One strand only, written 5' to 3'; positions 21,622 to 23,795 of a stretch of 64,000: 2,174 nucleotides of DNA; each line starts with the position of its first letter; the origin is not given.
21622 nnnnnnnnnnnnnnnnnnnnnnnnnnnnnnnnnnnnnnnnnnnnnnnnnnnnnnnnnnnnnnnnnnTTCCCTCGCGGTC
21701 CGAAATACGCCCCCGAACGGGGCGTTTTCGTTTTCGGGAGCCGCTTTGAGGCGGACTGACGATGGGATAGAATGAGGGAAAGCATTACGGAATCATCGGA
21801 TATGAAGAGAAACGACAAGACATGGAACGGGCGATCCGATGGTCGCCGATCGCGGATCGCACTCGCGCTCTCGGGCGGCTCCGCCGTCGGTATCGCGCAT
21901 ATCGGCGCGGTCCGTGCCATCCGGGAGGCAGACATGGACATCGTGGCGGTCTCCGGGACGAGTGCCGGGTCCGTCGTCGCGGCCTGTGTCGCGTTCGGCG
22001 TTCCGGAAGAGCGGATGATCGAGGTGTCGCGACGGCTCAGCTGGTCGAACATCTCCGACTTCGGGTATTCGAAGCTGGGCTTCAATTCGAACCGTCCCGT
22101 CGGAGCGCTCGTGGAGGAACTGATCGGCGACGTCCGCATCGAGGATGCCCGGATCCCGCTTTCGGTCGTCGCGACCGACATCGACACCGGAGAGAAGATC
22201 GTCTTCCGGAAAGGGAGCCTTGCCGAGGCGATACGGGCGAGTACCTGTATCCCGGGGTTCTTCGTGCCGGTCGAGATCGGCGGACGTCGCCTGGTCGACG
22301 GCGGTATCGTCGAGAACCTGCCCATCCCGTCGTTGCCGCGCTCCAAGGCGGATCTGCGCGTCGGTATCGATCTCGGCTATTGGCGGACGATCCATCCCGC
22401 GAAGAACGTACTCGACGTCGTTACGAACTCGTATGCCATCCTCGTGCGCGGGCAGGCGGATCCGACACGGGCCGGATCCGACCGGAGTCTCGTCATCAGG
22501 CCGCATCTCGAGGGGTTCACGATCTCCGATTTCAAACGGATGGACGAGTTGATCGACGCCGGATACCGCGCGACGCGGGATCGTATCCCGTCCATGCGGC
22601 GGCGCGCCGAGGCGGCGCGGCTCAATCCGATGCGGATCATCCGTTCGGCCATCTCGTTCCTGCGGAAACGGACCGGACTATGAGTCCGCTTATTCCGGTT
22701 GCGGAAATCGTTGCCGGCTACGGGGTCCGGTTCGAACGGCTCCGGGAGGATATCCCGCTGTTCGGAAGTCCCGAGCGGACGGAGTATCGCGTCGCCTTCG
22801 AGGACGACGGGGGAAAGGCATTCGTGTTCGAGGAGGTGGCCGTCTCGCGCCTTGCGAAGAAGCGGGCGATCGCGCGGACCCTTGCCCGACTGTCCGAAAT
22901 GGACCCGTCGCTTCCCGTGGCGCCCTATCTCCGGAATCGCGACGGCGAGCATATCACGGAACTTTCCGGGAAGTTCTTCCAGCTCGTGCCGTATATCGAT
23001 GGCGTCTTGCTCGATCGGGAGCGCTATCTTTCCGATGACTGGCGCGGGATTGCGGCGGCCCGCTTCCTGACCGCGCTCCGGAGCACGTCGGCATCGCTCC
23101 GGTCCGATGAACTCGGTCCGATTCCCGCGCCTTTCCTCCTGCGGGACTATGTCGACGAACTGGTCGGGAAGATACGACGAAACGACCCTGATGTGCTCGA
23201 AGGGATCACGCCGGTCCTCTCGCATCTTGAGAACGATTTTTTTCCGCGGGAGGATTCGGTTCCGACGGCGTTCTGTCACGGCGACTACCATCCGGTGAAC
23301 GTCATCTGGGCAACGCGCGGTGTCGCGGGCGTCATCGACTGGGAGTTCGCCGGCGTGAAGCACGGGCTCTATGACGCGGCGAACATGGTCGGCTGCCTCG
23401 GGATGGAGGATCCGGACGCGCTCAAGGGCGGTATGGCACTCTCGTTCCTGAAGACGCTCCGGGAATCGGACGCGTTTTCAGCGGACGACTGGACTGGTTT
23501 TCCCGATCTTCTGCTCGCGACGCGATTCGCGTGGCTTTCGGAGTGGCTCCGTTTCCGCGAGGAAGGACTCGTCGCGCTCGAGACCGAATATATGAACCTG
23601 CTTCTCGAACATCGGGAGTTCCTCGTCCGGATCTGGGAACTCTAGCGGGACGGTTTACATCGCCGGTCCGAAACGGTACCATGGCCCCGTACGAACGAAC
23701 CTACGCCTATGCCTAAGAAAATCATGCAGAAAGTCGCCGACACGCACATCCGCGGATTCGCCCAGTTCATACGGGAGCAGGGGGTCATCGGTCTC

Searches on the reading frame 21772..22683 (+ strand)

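Call 3: search_protein_families(library=pfam, proteins=[window:21772-22683:+], max_evalue=0.01)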
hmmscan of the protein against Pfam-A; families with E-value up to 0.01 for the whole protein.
window:21772-22683:+ (303 aa): 1 family
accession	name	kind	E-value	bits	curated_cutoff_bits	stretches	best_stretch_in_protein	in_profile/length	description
PF01734.28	Patatin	-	1e-31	111.1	27.7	1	31-187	1-189/191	Patatin-like phospholipase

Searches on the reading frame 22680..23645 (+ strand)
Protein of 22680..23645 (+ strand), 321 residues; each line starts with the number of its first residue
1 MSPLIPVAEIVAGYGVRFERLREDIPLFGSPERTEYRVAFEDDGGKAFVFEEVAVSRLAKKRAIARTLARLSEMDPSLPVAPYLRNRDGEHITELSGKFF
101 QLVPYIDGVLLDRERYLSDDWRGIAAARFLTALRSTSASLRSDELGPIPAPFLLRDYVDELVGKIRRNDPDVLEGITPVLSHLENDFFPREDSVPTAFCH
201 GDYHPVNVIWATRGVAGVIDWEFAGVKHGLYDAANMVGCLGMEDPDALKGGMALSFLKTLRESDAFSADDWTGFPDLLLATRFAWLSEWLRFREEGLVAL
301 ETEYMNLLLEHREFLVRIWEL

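Call 3: search_protein_families(library=pfam, proteins=[window:22680-23645:+], max_evalue=0.01)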
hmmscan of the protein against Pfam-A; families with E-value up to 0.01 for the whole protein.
window:22680-23645:+ (321 aa): 2 families
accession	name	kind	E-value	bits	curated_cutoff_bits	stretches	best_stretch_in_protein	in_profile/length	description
PF01636.29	APH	-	2.5e-22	80.2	23.2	1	47-251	22-224/239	Phosphotransferase enzyme family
PF19974.5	TCAD9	-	0.0048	16.5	40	1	191-236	292-337/429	Ternary complex associated domain 9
